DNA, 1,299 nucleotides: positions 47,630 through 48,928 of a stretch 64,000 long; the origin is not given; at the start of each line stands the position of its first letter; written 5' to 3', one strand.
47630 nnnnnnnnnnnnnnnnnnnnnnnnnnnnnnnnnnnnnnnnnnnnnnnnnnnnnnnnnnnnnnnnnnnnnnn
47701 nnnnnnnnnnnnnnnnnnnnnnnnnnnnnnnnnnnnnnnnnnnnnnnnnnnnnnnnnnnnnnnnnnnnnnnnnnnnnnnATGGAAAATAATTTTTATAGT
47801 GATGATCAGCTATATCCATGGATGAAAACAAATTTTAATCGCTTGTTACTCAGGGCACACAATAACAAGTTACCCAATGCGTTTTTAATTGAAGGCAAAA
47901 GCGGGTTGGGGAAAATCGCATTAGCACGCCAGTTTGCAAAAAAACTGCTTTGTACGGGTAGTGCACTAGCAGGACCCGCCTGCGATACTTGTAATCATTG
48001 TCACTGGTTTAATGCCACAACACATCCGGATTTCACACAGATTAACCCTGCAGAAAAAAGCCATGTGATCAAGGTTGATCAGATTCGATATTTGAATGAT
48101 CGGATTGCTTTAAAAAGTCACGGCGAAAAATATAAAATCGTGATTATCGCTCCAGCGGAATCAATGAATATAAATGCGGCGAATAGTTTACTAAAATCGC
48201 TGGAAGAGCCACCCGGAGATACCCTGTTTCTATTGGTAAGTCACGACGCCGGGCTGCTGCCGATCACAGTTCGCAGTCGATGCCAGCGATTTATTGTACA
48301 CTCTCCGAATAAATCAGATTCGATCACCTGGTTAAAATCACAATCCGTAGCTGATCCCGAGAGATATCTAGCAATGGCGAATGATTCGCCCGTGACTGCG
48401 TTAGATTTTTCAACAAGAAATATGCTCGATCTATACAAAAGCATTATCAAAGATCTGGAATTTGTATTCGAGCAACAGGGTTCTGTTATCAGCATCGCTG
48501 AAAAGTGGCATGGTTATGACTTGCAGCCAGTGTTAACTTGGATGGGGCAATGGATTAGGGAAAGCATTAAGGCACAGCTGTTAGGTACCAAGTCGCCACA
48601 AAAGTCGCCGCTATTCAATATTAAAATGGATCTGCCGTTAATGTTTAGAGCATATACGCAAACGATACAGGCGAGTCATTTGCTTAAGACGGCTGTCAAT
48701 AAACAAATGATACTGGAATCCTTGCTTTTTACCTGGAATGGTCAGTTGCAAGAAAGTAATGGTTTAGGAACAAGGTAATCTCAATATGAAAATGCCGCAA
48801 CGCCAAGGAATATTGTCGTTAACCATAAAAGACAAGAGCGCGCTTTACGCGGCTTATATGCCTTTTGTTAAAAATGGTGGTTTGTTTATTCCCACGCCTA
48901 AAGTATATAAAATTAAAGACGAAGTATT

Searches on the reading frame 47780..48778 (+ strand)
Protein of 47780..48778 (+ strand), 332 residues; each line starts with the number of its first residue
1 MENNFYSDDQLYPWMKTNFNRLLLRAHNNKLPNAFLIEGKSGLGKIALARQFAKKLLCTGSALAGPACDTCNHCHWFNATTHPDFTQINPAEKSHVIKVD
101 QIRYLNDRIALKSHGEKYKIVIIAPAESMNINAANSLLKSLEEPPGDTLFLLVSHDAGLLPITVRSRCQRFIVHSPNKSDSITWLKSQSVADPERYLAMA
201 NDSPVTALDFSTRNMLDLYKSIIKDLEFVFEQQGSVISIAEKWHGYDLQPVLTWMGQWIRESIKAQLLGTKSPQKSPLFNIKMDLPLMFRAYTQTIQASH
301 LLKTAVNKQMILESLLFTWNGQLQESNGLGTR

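Call 76: search_protein_families(library=pfam, proteins=[window:47780-48778:+], max_evalue=0.00001)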
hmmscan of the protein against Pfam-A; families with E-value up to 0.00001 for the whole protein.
window:47780-48778:+ (332 aa): 2 families
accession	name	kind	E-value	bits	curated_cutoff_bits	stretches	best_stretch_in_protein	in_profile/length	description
PF13177.12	DNA_pol3_delta2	-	1.4e-42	145.8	27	1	20-171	7-155/161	DNA polymerase III, delta subunit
PF09115.15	DNApol3-delta_C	-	5.6e-06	27.2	21.7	0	216-319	4-115/117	DNA polymerase III, delta subunit, C terminal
